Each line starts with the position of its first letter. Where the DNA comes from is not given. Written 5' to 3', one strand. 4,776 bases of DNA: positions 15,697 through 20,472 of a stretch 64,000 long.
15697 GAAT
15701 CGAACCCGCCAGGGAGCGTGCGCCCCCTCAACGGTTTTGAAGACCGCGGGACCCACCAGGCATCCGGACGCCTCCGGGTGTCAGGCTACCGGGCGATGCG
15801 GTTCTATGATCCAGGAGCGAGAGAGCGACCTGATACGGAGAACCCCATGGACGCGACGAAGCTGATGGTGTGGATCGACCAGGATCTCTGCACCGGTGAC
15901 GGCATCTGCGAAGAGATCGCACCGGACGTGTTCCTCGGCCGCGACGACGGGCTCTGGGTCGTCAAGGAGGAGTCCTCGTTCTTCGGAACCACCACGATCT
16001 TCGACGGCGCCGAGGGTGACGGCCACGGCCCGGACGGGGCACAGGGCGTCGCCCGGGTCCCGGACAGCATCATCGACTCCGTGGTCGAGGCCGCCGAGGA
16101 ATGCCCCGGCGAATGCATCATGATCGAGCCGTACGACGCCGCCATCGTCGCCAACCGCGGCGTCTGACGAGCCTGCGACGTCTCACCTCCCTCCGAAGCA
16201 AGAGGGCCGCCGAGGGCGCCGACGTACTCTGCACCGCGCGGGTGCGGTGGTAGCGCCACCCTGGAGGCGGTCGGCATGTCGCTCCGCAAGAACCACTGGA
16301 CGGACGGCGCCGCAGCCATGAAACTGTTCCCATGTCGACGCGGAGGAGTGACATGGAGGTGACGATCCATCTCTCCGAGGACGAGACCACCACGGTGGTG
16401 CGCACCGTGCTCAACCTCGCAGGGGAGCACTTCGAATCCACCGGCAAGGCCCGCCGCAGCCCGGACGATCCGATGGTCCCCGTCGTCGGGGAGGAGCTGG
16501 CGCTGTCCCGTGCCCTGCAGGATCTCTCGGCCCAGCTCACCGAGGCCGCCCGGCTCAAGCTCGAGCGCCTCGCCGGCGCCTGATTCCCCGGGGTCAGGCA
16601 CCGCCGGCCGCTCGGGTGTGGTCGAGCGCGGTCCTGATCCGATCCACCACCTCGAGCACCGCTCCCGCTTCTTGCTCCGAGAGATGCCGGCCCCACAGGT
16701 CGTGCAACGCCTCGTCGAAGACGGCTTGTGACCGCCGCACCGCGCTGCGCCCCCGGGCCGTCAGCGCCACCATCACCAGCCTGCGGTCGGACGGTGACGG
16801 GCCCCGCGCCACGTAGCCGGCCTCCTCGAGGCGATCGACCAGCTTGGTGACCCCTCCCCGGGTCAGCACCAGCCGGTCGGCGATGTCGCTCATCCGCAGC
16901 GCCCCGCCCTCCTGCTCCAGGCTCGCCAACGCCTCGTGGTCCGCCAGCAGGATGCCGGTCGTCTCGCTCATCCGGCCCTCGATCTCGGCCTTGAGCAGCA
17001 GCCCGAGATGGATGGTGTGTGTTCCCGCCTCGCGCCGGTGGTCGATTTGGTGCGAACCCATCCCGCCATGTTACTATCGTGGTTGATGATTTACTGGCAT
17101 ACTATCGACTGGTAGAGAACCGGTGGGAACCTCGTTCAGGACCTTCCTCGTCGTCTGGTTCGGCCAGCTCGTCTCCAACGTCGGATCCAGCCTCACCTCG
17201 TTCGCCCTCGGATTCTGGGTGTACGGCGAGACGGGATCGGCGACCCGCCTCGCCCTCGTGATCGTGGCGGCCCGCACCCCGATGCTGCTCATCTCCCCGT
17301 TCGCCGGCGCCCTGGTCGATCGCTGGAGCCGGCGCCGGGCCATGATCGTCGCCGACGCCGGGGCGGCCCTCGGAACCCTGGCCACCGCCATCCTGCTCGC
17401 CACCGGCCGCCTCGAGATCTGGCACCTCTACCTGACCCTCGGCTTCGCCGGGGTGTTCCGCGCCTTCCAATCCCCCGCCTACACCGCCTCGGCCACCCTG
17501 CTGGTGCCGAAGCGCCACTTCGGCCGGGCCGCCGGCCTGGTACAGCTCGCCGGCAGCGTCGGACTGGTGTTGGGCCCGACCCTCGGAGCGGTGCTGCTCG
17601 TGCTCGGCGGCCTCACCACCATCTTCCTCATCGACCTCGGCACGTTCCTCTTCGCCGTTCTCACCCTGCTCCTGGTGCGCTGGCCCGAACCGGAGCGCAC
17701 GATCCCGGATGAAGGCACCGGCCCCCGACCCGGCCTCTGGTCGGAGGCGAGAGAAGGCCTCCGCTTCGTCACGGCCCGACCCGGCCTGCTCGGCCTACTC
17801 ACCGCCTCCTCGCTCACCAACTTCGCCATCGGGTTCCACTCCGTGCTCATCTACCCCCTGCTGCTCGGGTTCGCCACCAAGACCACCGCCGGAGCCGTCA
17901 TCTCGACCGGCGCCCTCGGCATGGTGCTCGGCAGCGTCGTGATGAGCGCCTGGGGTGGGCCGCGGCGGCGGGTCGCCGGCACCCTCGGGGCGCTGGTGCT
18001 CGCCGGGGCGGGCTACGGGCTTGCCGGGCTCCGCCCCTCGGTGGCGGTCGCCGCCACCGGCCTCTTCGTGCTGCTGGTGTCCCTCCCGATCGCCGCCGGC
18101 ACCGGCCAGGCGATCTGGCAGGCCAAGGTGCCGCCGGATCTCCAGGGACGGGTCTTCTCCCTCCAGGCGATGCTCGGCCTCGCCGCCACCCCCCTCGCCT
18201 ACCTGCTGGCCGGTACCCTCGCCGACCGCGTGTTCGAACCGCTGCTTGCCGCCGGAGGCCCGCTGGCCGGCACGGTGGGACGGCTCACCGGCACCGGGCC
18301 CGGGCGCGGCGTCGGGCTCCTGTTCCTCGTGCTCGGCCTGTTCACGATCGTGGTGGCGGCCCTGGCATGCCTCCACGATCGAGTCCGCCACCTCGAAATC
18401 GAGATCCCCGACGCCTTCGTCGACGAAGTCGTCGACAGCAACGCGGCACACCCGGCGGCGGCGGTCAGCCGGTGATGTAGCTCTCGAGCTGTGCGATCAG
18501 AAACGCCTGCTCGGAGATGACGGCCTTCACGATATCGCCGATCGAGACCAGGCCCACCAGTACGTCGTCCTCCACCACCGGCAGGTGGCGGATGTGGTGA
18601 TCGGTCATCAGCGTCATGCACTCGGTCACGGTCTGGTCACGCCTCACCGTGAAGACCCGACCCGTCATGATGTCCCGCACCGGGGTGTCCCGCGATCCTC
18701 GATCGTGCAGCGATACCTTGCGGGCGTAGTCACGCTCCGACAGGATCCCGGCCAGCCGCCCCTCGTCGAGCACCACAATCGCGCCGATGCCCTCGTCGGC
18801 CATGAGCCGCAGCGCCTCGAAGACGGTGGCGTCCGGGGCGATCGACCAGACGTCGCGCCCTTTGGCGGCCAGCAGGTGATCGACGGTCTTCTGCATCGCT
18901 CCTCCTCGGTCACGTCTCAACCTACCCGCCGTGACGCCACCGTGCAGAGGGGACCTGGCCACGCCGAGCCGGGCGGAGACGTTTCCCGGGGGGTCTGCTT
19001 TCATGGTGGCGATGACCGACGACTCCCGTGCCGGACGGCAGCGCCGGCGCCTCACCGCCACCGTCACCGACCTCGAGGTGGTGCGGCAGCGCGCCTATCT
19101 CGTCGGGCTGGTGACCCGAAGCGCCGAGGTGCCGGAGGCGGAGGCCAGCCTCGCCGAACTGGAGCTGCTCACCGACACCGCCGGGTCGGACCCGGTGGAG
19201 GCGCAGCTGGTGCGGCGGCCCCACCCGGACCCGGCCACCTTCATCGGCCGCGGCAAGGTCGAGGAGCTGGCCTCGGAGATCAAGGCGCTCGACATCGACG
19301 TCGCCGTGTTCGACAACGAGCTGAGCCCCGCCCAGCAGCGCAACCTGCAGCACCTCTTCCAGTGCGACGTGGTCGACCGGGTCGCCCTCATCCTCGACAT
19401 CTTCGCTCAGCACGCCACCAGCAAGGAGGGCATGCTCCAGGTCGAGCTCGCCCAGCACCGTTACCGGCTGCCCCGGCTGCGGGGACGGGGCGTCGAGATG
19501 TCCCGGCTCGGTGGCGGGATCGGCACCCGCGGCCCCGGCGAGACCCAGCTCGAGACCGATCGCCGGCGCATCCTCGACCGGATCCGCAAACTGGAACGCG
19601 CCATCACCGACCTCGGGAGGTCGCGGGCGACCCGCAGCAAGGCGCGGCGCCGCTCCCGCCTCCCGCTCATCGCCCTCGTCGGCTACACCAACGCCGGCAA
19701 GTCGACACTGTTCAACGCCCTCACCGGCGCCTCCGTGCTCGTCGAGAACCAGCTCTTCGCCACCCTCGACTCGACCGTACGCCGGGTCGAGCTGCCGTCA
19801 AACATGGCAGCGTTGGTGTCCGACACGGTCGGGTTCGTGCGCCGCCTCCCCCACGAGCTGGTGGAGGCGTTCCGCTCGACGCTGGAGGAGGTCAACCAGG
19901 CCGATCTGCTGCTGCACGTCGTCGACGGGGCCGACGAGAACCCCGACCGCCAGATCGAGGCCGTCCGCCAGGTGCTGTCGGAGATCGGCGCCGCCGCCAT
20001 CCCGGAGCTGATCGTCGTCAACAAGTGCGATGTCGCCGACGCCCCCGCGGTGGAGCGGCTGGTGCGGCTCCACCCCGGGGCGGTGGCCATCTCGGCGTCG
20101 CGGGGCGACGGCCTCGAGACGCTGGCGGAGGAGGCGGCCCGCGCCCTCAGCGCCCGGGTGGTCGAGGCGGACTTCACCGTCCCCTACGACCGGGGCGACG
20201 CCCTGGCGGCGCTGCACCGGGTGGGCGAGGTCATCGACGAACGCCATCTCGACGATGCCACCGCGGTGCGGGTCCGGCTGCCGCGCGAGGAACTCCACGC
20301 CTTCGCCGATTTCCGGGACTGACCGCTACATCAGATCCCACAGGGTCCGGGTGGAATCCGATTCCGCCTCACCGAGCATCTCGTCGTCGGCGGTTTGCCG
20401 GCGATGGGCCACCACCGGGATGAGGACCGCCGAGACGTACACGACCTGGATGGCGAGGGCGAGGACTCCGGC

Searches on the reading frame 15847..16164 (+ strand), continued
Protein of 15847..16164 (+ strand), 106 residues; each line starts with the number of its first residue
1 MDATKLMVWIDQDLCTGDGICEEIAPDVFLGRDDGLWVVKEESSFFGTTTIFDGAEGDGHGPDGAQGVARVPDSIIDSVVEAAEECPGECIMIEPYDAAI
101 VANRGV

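Call 51: find_encoding_contigs(protein=P0006, flank=10000, max_places=4)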
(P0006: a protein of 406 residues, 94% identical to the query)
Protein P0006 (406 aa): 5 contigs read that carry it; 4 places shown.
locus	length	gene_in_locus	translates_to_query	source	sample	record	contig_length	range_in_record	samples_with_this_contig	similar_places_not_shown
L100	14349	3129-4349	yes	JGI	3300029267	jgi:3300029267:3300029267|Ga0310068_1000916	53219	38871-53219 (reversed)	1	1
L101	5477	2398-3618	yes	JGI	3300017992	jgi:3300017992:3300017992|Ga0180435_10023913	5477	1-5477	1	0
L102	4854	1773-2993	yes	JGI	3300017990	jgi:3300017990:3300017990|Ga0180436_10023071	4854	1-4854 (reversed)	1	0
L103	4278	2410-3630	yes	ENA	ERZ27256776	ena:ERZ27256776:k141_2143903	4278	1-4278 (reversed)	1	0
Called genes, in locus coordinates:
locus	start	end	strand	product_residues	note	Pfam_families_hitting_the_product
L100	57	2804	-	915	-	PF08751:TrwC, PF13481:AAA_25 (faint), PF22232:TraI_hel_assoc_N (faint), PF13086:AAA_11 (faint), PF13245:AAA_19, PF13604:AAA_30, PF01443:Viral_helicase1 (weak)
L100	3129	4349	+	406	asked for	PF26003:Integrase_N_phage, PF14659:Phage_int_SAM_3, PF22022:Phage_int_M (weak), PF00589:Phage_integrase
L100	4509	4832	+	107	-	PF13370:Fer4_13, PF13459:Fer4_15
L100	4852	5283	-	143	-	PF00571:CBS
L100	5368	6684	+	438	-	PF13167:GTP-bdg_N, PF16360:GTP-bdg_M, PF01926:MMR_HSR1, PF19275:HflX_C (faint)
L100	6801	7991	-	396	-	-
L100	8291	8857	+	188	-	-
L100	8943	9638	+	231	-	PF00072:Response_reg, PF00486:Trans_reg_C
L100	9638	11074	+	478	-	PF00672:HAMP, PF00512:HisKA, PF02518:HATPase_c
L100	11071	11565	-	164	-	PF11969:DcpS_C, PF01230:HIT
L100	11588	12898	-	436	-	PF13638:PIN_4, PF02562:PhoH, PF13604:AAA_30 (weak), PF13245:AAA_19 (faint)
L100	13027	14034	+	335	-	PF01210:NAD_Gly3P_dh_N, PF02558:ApbA (faint), PF07479:NAD_Gly3P_dh_C, PF20618:GPD_NAD_C_bact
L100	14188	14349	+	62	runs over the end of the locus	-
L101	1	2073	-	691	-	?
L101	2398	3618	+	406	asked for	PF26003:Integrase_N_phage, PF14659:Phage_int_SAM_3, PF22022:Phage_int_M (weak), PF00589:Phage_integrase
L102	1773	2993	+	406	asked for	PF26003:Integrase_N_phage, PF14659:Phage_int_SAM_3, PF22022:Phage_int_M (weak), PF00589:Phage_integrase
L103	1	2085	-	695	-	?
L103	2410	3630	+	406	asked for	PF26003:Integrase_N_phage, PF14659:Phage_int_SAM_3, PF22022:Phage_int_M (weak), PF00589:Phage_integrase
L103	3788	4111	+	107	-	PF13370:Fer4_13, PF13459:Fer4_15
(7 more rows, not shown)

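Call 59: search_protein_families(library=phrogs, proteins=[L097:2431-2922:-, L097:4566-5315:+, L097:5332-6465:+], max_evalue=0.01)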
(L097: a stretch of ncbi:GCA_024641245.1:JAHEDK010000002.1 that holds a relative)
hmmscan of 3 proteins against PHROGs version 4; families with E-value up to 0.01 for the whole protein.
L097:2431-2922:- (163 aa): 1 family
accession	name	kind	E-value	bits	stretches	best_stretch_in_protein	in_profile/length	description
phrog_1758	-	other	2.7e-22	80.6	1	3-136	18-156/184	acetyltransferase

L097:4566-5315:+ (249 aa): 0 families

L097:5332-6465:+ (377 aa): 0 families

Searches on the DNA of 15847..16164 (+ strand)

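Call 56: search_rna_families(sources=[L097, L011, L017], threshold=evalue, max_evalue=10, show_alignments=4)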
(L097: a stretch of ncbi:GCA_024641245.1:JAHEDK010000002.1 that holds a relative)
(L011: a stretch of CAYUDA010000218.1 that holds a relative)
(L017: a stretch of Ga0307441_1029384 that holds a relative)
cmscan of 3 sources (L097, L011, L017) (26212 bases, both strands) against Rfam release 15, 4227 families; matches with E-value up to 10: 10.
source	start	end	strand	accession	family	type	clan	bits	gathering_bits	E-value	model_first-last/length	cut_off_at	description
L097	11233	11323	-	RF01852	tRNA-Sec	Gene; tRNA;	CL00001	71.9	47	3.7e-13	1-91/91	no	Selenocysteine transfer RNA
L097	2187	2290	-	RF01852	tRNA-Sec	Gene; tRNA;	CL00001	41.2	47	3.5e-05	1-91/91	no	Selenocysteine transfer RNA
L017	1064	1111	-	RF00023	tmRNA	Gene;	CL00001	33.8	47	2.9e-10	1-374/374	no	transfer-messenger RNA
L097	13141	13341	-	RF02471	Ms_IGR-5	Gene; sRNA;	-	30.4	45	0.0017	1-184/184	no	Actinobacteria sRNA Ms_IGR-5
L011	177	250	+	RF01852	tRNA-Sec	Gene; tRNA;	CL00001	23.2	47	1.6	1-91/91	no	Selenocysteine transfer RNA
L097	13217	13263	-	RF00868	mir-BART15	Gene; miRNA;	-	21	70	6.9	1-79/79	no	mir-BART15 microRNA precursor family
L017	1411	1505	-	RF01514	Afu_513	Gene; snRNA; snoRNA; CD-box;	-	19.5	48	2.8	1-103/103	no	A. fumigatus snoRNA Afu_513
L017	1020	1091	-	RF04321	tmRNA_permuted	Gene;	-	19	47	3.9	36-102/213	no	permuted transfer-messenger RNA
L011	2320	2372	-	RF01139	sR2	Gene; snRNA; snoRNA; CD-box;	-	17.4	42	8.2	1-57/57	no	Small nucleolar RNA sR2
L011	3067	3124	-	RF01276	sR53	Gene; snRNA; snoRNA; CD-box;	-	16.8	49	8.3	1-60/60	no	Small nucleolar RNA sR53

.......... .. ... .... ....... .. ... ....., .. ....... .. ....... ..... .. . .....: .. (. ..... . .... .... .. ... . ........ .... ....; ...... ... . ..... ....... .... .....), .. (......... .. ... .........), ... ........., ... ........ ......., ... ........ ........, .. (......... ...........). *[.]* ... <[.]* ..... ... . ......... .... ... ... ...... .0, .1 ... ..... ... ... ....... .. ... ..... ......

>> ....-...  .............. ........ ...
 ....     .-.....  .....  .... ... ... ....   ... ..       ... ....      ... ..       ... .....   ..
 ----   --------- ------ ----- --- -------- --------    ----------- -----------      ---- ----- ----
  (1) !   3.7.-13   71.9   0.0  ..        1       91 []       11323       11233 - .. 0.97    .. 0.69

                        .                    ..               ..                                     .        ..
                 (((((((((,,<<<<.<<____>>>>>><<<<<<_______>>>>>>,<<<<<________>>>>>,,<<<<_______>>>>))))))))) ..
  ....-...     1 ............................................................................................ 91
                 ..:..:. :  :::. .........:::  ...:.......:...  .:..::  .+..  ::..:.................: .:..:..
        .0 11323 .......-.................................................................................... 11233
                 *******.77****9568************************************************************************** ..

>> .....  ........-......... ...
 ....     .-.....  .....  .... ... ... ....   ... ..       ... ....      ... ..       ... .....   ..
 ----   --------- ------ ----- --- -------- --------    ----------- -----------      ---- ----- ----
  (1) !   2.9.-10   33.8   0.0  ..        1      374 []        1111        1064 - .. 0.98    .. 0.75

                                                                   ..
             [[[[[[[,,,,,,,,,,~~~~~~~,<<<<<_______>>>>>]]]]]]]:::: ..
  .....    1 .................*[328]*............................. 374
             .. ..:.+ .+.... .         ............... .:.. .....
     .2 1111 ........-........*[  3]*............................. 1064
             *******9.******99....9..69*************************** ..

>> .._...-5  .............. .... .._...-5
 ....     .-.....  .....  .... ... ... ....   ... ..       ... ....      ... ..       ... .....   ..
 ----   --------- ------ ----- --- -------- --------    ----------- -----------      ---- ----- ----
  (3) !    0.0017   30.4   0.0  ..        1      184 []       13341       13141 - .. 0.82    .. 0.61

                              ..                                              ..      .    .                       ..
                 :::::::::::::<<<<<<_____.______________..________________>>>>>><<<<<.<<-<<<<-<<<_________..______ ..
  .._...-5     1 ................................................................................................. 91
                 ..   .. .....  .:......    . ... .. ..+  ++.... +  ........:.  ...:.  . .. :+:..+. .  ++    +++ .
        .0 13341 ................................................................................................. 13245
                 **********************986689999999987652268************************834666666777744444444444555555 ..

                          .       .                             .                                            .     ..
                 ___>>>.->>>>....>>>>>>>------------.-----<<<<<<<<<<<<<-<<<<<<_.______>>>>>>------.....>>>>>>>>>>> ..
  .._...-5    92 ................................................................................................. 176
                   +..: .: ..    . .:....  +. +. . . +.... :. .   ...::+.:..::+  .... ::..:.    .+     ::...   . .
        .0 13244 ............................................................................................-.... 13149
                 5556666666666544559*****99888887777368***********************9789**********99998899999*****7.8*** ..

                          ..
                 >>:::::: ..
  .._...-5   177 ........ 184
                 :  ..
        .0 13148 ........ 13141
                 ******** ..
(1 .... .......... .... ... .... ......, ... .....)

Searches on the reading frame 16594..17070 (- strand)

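Call 16: search_protein_families(library=pfam, proteins=[window:16594-17070:-], max_evalue=0.01)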
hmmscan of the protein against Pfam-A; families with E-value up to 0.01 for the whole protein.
window:16594-17070:- (158 aa): 10 families
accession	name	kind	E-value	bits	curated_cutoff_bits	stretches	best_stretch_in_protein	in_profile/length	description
PF12802.13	MarR_2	-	2.8e-14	53.5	27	1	39-97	2-60/61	MarR family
PF01047.28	MarR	-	5.6e-13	49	24.6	1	45-99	6-59/59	MarR family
PF13463.12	HTH_27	-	6.3e-09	36.4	22.2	1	46-107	7-68/68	Winged helix DNA-binding domain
PF09339.16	HTH_IclR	-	1.8e-05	24.8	22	1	48-89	9-50/52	IclR helix-turn-helix domain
PF13412.12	HTH_24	-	2.1e-05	24.5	21.9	1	45-87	6-47/48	Winged helix-turn-helix DNA-binding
PF13601.12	HTH_34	-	0.00014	22.3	27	1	58-114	15-72/80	Winged helix DNA-binding domain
PF22381.2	Staph_reg_Sar_Rot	-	0.00083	19.8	27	1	54-111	27-82/85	Transcriptional regulator SarA/Rot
PF01325.25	Fe_dep_repress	-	0.00084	19.9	26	1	50-88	15-53/60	Iron dependent repressor, N-terminal DNA binding domain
PF24034.1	DUF7343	-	0.0032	17.7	27.6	1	45-88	6-49/62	Domain of unknown function (DUF7343)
PF13545.12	HTH_Crp_2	-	0.0043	17.4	27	0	57-90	22-56/70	Crp-like helix-turn-helix domain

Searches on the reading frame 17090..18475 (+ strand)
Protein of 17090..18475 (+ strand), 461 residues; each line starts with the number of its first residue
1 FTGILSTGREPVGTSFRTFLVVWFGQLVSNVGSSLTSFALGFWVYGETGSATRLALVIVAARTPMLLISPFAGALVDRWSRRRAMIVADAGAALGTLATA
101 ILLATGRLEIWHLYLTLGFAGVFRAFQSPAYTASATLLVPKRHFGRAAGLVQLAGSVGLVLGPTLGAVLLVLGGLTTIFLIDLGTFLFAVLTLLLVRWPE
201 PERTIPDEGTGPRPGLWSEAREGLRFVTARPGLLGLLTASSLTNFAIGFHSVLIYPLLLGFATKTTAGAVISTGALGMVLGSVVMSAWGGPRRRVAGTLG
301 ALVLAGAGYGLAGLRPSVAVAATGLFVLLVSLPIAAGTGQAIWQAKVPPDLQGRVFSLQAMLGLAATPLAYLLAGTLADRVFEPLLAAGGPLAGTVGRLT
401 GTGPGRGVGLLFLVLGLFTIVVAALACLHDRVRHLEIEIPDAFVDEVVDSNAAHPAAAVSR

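Call 16: search_protein_families(library=pfam, proteins=[window:17090-18475:+], max_evalue=0.01)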
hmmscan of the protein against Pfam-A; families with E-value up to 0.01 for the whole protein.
window:17090-18475:+ (461 aa): 2 families
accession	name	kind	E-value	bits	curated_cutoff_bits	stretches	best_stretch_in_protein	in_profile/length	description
PF07690.21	MFS_1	-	6.6e-33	114.5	33.4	1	22-366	1-342/347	Major Facilitator Superfamily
PF05977.19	MFS_3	-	2e-20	73.2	27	1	17-377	10-366/524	Transmembrane secretion effector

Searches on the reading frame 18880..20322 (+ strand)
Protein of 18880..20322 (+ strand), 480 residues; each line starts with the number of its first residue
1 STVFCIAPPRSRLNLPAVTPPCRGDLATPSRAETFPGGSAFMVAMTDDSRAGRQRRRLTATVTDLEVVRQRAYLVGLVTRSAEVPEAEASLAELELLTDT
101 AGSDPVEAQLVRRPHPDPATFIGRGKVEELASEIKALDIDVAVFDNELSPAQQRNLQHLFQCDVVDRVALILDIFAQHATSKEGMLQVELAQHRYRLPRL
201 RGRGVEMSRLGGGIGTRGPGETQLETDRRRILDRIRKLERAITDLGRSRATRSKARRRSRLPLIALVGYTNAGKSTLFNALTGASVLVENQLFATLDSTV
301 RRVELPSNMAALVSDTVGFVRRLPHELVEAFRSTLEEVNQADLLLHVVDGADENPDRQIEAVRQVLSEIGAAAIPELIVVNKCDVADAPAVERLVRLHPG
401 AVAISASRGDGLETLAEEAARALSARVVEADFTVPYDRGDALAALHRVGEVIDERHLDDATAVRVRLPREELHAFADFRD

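Call 16: search_protein_families(library=pfam, proteins=[window:18880-20322:+], max_evalue=0.01)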
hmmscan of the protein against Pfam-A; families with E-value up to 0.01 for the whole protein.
window:18880-20322:+ (480 aa): 11 families
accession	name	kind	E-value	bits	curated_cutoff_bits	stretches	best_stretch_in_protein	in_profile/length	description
PF13167.11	GTP-bdg_N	-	1.1e-30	106.4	25.4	1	88-176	1-89/89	GTP-binding GTPase N-terminal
PF16360.10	GTP-bdg_M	-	7.7e-28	97.3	29.5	1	178-256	1-79/79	GTP-binding GTPase Middle Region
PF01926.29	MMR_HSR1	-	3.3e-22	79.2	21.9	1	264-382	2-113/113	50S ribosome-binding GTPase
PF02421.24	FeoB_N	-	2.9e-09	37.1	27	1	264-416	3-153/156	Ferrous iron transport protein B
PF03193.22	RsgA_GTPase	-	1.5e-05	25.3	30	0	262-319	107-168/174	RsgA GTPase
PF16897.10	MMR_HSR1_Xtn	-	4.5e-05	23.8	35.2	1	374-422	56-103/106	C-terminal region of MMR_HSR1 domain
PF00350.29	Dynamin_N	-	0.00022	21.7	27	1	264-295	1-32/168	Dynamin family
PF19275.4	HflX_C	-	0.00027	21.3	26.4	1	399-467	10-79/102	HflX C-terminal domain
PF00009.33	GTP_EFTU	-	0.00046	20.3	26.5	0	337-395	89-143/188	Elongation factor Tu GTP binding domain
PF00025.27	Arf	-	0.0022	17.9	22.3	0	264-391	17-133/174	ADP-ribosylation factor family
PF00005.33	ABC_tran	-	0.0066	17.5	25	0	263-295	13-45/137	ABC transporter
